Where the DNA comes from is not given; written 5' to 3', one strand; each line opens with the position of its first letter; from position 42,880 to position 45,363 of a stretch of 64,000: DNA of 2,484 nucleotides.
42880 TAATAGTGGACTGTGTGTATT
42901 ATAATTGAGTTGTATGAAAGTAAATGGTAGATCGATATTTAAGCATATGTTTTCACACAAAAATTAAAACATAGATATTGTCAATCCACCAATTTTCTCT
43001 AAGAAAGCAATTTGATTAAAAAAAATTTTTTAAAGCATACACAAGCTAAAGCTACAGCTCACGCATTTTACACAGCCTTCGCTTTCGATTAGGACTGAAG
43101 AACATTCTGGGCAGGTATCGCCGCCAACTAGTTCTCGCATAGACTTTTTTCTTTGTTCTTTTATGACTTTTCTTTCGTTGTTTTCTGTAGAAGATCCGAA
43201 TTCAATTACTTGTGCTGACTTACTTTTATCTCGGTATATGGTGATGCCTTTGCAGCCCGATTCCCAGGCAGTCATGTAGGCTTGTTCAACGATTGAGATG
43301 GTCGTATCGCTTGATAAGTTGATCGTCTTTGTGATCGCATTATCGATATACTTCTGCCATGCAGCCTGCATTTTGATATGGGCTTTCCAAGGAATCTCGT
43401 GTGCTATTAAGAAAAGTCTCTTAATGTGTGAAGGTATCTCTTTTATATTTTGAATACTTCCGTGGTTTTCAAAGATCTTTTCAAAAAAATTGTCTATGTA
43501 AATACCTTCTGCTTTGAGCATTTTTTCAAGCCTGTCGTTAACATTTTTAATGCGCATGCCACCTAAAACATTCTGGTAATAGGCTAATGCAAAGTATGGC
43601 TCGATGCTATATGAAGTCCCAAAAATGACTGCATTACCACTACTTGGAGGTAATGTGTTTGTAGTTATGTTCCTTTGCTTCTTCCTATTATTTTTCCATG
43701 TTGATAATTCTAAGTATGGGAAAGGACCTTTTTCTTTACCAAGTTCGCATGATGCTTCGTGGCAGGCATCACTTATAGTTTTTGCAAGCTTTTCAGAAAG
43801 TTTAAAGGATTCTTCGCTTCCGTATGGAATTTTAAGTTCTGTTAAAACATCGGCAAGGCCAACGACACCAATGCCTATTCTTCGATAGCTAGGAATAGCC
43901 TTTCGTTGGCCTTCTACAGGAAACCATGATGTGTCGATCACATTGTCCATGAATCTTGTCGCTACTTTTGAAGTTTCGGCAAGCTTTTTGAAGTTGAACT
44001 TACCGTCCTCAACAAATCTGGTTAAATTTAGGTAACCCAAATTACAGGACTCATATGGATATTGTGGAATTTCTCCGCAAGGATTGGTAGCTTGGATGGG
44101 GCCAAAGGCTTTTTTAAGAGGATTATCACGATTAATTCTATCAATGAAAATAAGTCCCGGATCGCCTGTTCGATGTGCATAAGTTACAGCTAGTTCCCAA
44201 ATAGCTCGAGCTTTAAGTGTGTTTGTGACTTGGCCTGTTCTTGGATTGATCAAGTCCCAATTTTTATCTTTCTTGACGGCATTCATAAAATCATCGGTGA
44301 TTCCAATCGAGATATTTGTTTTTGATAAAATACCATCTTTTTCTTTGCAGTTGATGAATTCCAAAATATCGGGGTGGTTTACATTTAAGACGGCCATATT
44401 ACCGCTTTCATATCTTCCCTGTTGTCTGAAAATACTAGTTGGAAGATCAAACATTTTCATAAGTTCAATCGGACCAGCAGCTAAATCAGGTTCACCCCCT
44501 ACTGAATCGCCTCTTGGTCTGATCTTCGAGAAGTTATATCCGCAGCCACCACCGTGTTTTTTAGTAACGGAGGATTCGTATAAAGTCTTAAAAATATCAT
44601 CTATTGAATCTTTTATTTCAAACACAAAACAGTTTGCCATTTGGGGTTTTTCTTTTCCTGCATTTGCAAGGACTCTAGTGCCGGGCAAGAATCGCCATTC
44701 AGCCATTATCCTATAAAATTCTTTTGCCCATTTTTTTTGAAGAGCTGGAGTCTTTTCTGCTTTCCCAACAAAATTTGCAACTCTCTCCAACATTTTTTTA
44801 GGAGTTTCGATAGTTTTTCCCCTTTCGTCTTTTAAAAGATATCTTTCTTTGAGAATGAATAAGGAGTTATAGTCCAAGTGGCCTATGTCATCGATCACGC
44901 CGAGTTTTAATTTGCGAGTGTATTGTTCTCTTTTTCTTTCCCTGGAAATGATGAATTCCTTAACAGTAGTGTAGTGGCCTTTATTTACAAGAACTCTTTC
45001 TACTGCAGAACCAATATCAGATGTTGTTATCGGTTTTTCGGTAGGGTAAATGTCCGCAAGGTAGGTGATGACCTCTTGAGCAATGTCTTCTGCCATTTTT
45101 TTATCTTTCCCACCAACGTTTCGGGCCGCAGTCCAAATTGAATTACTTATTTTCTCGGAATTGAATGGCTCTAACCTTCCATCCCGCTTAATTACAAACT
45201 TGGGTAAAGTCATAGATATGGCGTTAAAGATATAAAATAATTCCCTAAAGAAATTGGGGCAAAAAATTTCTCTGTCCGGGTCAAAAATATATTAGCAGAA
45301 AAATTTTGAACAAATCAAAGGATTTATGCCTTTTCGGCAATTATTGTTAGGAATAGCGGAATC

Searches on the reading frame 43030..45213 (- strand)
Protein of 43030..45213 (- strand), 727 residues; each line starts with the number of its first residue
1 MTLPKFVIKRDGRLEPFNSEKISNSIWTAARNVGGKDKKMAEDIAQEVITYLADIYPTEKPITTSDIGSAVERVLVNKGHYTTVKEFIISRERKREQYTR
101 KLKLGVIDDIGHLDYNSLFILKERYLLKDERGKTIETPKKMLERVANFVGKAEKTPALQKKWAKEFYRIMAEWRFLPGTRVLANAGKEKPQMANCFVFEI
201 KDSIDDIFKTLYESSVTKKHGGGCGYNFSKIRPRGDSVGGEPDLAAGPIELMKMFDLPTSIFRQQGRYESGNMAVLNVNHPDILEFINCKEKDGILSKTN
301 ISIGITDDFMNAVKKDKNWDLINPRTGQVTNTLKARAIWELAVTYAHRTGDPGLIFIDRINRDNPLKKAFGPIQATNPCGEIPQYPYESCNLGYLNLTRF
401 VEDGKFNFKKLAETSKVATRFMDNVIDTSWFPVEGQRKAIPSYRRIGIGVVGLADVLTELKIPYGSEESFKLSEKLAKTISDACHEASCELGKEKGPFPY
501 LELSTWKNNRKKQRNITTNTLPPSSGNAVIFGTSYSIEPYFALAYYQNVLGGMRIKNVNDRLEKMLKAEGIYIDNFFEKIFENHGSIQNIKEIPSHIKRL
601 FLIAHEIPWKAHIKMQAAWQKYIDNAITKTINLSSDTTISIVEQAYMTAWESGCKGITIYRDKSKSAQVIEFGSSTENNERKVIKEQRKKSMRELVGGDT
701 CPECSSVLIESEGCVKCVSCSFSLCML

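Call 7: search_protein_families(library=pfam, proteins=[window:43030-45213:-], max_evalue=0.1)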
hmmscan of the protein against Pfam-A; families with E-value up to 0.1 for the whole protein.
window:43030-45213:- (727 aa): 3 families
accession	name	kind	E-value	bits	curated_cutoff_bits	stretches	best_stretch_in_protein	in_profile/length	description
PF02867.20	Ribonuc_red_lgC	-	1.1e-122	410.8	23.9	2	194-510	2-348/523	Ribonucleotide reductase, barrel domain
PF00317.26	Ribonuc_red_lgN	-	1.1e-21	77.1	28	1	113-189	3-76/77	Ribonucleotide reductase, all-alpha domain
PF03477.21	ATP-cone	-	2.5e-17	63.6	25.8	1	6-95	2-87/88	ATP cone domain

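Call 16: find_related_loci(query=window:43030-45213:-, collection=genome_contigs, flank=10000)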
Query window:43030-45213:- (727 aa) in genome_contigs; peptide patterns used: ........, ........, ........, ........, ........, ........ (x = any residue, [..] = any of these).
87 stretches matched a pattern; 3 encode a relative of the query (tblastn E <= 1e-3); 3 distinct loci.
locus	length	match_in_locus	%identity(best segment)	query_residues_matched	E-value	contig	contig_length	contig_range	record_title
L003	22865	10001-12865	31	2-725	8e-94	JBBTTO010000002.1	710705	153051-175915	MAG: Patescibacteria group bacterium isolate H52-bin062_1 H52_bin062_1_000000000002, whole genome shotgun sequence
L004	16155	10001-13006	31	120-686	1e-43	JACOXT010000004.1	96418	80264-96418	MAG: Candidatus Levyibacteriota bacterium isolate NC_groundwater_160_Ag_S-0.1um_36_20 S4_GD2017_2_S1_scaffold_232, whole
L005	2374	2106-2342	45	120-197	3e-13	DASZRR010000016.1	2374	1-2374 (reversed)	MAG TPA_asm: Patescibacteria group bacterium isolate SMAG_U6029 k141_62429, whole genome shotgun sequence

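Call 17: find_homologous_proteins(query=window:43030-45213:-, max_evalue=1e-20)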
Query window:43030-45213:- (727 aa): 7943 proteins with E <= 1e-20 among 8000 candidates; the best 120 are listed.
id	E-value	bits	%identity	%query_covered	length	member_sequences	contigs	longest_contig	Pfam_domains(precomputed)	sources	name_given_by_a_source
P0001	0.0e+0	1668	99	100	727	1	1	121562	PF02867.21,PF00317.27,PF03477.22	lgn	-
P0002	0.0e+0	1630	96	100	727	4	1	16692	PF02867.21,PF00317.27,PF03477.22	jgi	-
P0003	0.0e+0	1440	84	100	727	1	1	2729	PF02867.21,PF00317.27,PF03477.22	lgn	-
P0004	0.0e+0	1352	79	100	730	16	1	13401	PF02867.21,PF00317.27,PF03477.22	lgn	-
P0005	0.0e+0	1328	79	100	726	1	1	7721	PF02867.21,PF00317.27,PF03477.22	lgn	-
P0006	0.0e+0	1291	76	100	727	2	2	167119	PF02867.21,PF00317.27,PF03477.22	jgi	-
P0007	0.0e+0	1257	74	100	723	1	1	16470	PF02867.21,PF00317.27,PF03477.22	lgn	-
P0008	0.0e+0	1251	74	100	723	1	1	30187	PF02867.21,PF00317.27,PF03477.22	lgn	-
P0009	0.0e+0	1248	73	100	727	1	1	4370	PF02867.21,PF00317.27,PF03477.22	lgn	-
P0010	0.0e+0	1248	73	100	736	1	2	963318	PF02867.21,PF00317.27,PF03477.22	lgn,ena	-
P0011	0.0e+0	1246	74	100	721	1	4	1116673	PF02867.21,PF00317.27,PF03477.22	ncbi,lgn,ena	-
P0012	0.0e+0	1243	72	100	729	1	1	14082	PF02867.21,PF00317.27,PF03477.22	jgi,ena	-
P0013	0.0e+0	1191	69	100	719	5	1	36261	PF02867.21,PF00317.27,PF03477.22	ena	-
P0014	0.0e+0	1181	70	100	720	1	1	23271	PF02867.21,PF00317.27,PF03477.22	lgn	-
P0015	0.0e+0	1178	68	100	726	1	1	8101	PF02867.21,PF00317.27,PF03477.22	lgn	-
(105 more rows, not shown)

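Call 19: find_encoding_contigs(protein=P0002, flank=10000, max_places=3)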
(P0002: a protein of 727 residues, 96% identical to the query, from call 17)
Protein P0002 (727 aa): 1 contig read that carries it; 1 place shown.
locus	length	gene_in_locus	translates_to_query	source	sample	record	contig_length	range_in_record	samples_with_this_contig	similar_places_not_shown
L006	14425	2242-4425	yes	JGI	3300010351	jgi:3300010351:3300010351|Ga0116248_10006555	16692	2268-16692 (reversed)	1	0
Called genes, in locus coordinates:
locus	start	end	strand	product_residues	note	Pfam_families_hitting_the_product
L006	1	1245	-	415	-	?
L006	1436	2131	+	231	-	PF13489:Methyltransf_23, PF01209:Ubie_methyltran, PF13847:Methyltransf_31, PF08241:Methyltransf_11, PF08242:Methyltransf_12, PF13649:Methyltransf_25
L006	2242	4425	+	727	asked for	PF03477:ATP-cone, PF00317:Ribonuc_red_lgN, PF02867:Ribonuc_red_lgC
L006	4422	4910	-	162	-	-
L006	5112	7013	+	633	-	PF00009:GTP_EFTU, PF01926:MMR_HSR1 (weak), PF03144:GTP_EFTU_D2, PF22042:EF-G_D2 (weak), PF00679:EFG_C, PF21018:BipA_C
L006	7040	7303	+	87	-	-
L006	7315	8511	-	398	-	PF13231:PMT_2 (weak)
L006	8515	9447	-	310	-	-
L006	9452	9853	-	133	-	-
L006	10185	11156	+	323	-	-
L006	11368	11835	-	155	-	-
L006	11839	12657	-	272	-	PF01209:Ubie_methyltran (weak), PF13847:Methyltransf_31, PF08241:Methyltransf_11, PF13649:Methyltransf_25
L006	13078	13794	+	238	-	-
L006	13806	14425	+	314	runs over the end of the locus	PF01018:GTP1_OBG, PF03193:RsgA_GTPase (faint), PF00350:Dynamin_N (faint), PF01926:MMR_HSR1, PF02421:FeoB_N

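Call 20: find_encoding_contigs(protein=P0001, flank=10000, max_places=3)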
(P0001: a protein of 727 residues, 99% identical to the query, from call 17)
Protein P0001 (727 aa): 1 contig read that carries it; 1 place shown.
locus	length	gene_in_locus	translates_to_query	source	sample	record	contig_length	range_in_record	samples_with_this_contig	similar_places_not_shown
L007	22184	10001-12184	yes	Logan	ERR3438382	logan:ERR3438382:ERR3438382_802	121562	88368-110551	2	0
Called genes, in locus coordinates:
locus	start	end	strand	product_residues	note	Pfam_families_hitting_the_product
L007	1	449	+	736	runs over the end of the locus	PF20706:GT4-conflict, PF00534:Glycos_transf_1, PF13692:Glyco_trans_1_4, PF00534:Glycos_transf_1, PF13692:Glyco_trans_1_4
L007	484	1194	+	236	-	PF00696:AA_kinase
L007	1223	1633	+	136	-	-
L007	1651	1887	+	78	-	PF03840:SecG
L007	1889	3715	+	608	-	PF00496:SBP_bac_5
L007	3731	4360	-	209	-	PF10502:Peptidase_S26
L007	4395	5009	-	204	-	PF10502:Peptidase_S26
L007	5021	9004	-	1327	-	PF00133:tRNA-synt_1, PF09334:tRNA-synt_1g, PF00133:tRNA-synt_1, PF08264:Anticodon_1, PF19302:DUF5915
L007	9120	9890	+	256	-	PF13489:Methyltransf_23, PF01209:Ubie_methyltran, PF13847:Methyltransf_31, PF08241:Methyltransf_11, PF08242:Methyltransf_12, PF13649:Methyltransf_25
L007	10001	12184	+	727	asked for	PF03477:ATP-cone, PF00317:Ribonuc_red_lgN, PF02867:Ribonuc_red_lgC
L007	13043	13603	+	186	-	-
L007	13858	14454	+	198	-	-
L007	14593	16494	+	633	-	PF00009:GTP_EFTU, PF01926:MMR_HSR1 (weak), PF03144:GTP_EFTU_D2, PF22042:EF-G_D2 (weak), PF00679:EFG_C, PF21018:BipA_C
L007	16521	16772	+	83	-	-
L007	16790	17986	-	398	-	-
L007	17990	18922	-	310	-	-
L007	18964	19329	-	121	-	-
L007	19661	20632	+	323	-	-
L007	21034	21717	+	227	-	-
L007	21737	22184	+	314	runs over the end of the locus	PF01018:GTP1_OBG, PF03193:RsgA_GTPase (faint), PF00350:Dynamin_N (faint), PF01926:MMR_HSR1, PF02421:FeoB_N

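Call 21: find_encoding_contigs(protein=P0004, flank=10000, max_places=3)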
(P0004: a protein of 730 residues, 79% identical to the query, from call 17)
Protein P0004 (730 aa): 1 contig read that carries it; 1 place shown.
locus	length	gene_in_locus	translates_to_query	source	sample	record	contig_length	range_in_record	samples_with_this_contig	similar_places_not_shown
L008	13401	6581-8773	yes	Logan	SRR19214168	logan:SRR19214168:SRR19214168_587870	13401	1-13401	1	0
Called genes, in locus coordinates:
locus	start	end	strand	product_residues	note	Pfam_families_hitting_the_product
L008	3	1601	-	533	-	?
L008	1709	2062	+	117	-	-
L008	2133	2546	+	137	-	-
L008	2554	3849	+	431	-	PF27218:MJ0043_C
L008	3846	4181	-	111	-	-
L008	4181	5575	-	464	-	-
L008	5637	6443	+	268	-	-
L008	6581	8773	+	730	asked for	PF03477:ATP-cone, PF00317:Ribonuc_red_lgN, PF02867:Ribonuc_red_lgC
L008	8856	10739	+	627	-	PF00009:GTP_EFTU, PF01926:MMR_HSR1 (weak), PF22042:EF-G_D2 (faint), PF03144:GTP_EFTU_D2 (weak), PF00679:EFG_C, PF21018:BipA_C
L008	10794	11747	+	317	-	PF01699:Na_Ca_ex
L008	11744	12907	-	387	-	PF00270:DEAD, PF04851:ResIII, PF00271:Helicase_C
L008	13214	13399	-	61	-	?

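Call 22: find_encoding_contigs(protein=P0006, flank=10000, max_places=3)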
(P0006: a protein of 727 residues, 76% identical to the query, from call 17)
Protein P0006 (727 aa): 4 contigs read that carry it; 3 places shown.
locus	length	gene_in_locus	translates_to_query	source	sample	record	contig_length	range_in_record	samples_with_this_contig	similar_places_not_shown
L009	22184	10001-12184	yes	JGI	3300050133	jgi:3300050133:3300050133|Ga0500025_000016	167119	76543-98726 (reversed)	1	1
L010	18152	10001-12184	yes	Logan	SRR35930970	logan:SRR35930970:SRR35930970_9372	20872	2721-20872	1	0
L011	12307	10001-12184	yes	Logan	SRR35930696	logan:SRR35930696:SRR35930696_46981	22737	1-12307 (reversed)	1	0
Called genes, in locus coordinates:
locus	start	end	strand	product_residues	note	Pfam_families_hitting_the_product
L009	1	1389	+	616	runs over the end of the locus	PF00496:SBP_bac_5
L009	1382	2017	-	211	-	PF10502:Peptidase_S26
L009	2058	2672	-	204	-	PF10502:Peptidase_S26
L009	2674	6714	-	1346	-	PF00133:tRNA-synt_1, PF09334:tRNA-synt_1g, PF00300:His_Phos_1, PF00133:tRNA-synt_1, PF08264:Anticodon_1, PF19302:DUF5915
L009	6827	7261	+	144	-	-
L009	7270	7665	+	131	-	-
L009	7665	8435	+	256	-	PF13489:Methyltransf_23, PF01728:FtsJ (weak), PF13847:Methyltransf_31, PF08241:Methyltransf_11, PF08242:Methyltransf_12, PF13649:Methyltransf_25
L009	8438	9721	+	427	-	-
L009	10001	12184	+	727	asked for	PF03477:ATP-cone, PF00317:Ribonuc_red_lgN, PF02867:Ribonuc_red_lgC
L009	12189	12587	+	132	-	PF27217:AF_0155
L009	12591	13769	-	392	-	PF04851:ResIII, PF00270:DEAD, PF00271:Helicase_C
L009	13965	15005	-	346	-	PF01757:Acyl_transf_3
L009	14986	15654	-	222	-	PF00702:Hydrolase, PF03031:NIF (faint), PF12710:HAD (weak), PF13419:HAD_2, PF13242:Hydrolase_like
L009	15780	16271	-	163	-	-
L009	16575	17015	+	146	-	PF00293:NUDIX, PF14815:NUDIX_4 (weak)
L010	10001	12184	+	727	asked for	PF03477:ATP-cone, PF00317:Ribonuc_red_lgN, PF02867:Ribonuc_red_lgC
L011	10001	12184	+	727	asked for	PF03477:ATP-cone, PF00317:Ribonuc_red_lgN, PF02867:Ribonuc_red_lgC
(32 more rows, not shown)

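Call 51: find_encoding_contigs(protein=P0005, flank=5000, max_places=2)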
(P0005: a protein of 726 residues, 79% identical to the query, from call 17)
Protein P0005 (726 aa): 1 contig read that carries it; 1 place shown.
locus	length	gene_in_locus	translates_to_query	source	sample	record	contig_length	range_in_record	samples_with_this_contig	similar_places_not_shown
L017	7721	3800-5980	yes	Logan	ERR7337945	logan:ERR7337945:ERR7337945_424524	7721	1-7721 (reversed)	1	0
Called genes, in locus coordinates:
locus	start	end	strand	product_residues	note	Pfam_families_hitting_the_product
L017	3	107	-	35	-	?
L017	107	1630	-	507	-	-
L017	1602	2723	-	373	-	PF13644:DKNYY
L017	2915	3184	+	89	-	-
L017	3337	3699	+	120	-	-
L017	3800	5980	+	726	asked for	PF03477:ATP-cone, PF00317:Ribonuc_red_lgN, PF02867:Ribonuc_red_lgC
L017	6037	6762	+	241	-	-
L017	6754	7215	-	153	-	PF00293:NUDIX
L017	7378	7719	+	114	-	?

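Call 52: find_encoding_contigs(protein=P0011, flank=5000, max_places=2)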
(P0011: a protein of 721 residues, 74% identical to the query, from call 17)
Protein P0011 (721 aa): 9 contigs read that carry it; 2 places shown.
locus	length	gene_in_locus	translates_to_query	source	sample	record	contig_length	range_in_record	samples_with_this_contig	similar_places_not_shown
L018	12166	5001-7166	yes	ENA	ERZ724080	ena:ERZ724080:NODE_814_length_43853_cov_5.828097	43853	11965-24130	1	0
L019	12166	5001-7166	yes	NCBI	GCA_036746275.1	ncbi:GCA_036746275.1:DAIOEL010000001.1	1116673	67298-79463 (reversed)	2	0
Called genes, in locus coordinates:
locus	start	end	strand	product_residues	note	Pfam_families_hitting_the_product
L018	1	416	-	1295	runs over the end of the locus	PF00133:tRNA-synt_1, PF09334:tRNA-synt_1g, PF00133:tRNA-synt_1, PF08264:Anticodon_1, PF19302:DUF5915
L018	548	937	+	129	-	-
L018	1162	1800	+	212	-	-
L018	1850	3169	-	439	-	PF00270:DEAD, PF04851:ResIII, PF00271:Helicase_C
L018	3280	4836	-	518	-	-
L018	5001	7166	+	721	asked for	PF03477:ATP-cone, PF00317:Ribonuc_red_lgN, PF02867:Ribonuc_red_lgC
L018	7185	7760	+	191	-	-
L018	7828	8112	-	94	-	PF00076:RRM_1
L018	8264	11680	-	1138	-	PF25778:DUF7948, PF06739:SBBP (faint)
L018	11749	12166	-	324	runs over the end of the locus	PF01370:Epimerase, PF05368:NmrA (weak), PF13460:NAD_binding_10 (weak)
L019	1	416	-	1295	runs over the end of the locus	PF00133:tRNA-synt_1, PF09334:tRNA-synt_1g, PF00133:tRNA-synt_1, PF08264:Anticodon_1, PF19302:DUF5915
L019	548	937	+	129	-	-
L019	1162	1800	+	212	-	-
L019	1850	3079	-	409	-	PF04851:ResIII, PF00270:DEAD, PF00271:Helicase_C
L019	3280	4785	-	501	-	-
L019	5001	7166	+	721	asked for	PF03477:ATP-cone, PF00317:Ribonuc_red_lgN, PF02867:Ribonuc_red_lgC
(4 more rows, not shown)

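Call 71: search_protein_families(library=pfam, proteins=[L007:13858-14454:+], max_evalue=0.01)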
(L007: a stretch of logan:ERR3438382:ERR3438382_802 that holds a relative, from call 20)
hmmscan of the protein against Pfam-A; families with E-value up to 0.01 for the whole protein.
L007:13858-14454:+ (198 aa): 0 families

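Call 72: search_protein_families(library=padloc, proteins=[L007:13043-13603:+, L007:13858-14454:+, L006:4422-4910:-], max_evalue=0.01)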
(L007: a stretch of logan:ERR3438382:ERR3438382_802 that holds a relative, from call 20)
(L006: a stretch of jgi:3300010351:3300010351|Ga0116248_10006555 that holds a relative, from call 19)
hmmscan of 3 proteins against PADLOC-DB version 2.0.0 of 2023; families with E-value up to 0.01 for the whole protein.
L007:13043-13603:+ (186 aa): 0 families

L007:13858-14454:+ (198 aa): 0 families

L006:4422-4910:- (162 aa): 0 families

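Call 73: search_protein_families(library=ncbifam, proteins=[L007:13043-13603:+, L007:13858-14454:+, L006:4422-4910:-], max_evalue=0.01)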
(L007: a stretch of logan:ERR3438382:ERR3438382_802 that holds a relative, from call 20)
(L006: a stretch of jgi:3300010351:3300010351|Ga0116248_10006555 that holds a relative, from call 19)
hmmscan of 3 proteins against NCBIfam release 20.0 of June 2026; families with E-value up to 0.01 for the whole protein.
L007:13043-13603:+ (186 aa): 1 family
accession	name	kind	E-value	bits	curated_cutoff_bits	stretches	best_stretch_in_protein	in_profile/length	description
NF009960.0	PRK13427.1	equivalog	0.0011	18.6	432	1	21-118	118-217/289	F0F1 ATP synthase subunit gamma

L007:13858-14454:+ (198 aa): 0 families

L006:4422-4910:- (162 aa): 0 families
